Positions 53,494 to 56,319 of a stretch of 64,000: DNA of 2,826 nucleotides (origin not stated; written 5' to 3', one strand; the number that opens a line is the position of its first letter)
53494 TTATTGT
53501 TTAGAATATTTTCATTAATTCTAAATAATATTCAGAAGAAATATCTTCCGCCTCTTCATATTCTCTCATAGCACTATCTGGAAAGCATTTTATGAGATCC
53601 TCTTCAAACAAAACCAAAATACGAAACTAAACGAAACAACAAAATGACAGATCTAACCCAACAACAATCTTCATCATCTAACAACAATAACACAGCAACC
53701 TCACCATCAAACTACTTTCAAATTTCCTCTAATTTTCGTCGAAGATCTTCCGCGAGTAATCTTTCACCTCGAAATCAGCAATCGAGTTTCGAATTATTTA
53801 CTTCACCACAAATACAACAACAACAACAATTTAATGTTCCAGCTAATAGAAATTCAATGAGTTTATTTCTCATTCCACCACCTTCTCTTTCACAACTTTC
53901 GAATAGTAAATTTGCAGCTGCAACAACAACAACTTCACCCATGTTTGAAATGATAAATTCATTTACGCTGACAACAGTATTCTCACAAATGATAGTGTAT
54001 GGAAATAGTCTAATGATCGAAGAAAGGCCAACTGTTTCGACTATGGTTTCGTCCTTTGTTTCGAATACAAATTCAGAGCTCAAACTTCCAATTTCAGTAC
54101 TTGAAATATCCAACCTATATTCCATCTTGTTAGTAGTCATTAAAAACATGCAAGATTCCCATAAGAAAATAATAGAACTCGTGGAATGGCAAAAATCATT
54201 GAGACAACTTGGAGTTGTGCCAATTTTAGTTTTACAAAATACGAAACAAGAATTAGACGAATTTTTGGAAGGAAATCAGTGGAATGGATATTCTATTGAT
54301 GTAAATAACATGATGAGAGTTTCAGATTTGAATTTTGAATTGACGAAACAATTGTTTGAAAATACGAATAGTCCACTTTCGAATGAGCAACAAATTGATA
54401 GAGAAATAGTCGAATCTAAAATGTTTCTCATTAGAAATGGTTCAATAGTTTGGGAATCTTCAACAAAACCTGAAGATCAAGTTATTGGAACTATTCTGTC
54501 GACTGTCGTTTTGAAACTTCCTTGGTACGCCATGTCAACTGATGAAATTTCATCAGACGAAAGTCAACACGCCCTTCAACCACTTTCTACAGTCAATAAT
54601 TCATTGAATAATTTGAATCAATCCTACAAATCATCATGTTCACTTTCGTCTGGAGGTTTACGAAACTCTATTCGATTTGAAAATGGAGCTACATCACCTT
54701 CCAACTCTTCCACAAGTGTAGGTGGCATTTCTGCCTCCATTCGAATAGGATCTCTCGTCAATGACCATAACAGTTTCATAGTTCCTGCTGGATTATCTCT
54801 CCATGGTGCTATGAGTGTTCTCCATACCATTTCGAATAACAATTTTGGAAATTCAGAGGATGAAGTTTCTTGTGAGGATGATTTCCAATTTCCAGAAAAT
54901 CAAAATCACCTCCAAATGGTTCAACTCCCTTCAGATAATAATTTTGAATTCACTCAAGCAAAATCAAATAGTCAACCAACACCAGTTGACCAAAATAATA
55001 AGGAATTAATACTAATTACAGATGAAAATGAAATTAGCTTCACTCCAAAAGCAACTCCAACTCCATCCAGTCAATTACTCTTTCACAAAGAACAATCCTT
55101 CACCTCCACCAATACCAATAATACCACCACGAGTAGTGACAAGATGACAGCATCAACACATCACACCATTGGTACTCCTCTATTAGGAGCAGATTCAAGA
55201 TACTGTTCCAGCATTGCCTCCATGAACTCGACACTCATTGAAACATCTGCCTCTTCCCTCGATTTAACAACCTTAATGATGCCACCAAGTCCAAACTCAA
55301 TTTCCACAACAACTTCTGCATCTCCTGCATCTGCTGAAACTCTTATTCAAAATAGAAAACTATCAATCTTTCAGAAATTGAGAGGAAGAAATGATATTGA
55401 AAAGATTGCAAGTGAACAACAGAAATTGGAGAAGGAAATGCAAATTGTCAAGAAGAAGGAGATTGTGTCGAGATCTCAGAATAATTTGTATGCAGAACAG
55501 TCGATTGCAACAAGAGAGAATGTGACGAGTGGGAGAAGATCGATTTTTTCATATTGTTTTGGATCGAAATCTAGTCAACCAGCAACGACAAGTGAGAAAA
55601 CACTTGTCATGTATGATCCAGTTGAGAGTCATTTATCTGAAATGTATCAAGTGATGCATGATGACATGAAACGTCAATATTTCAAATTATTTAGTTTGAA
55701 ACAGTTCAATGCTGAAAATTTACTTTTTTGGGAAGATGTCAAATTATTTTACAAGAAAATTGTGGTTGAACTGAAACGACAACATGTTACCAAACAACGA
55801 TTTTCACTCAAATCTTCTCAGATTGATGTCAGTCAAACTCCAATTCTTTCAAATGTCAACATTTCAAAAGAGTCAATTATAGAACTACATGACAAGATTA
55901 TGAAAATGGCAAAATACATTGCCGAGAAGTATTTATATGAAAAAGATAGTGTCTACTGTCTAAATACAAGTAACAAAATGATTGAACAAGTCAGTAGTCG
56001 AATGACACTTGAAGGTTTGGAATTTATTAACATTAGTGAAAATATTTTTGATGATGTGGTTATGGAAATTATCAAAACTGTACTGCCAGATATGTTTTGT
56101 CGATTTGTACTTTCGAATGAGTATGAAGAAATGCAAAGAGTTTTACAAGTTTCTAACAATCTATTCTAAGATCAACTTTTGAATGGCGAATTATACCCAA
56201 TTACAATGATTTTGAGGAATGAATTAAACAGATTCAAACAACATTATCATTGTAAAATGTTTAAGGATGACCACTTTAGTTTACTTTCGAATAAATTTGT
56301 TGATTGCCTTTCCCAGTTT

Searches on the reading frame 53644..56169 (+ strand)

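Call 67: search_protein_families(library=pfam, proteins=[window:53644-56169:+], max_evalue=0.001)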
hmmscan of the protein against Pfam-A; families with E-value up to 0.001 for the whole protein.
window:53644-56169:+ (841 aa): 1 family
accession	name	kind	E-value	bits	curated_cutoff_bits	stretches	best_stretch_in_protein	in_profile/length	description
PF00615.24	RGS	-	2.6e-07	31.5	23.9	1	669-829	4-116/117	Regulator of G protein signaling domain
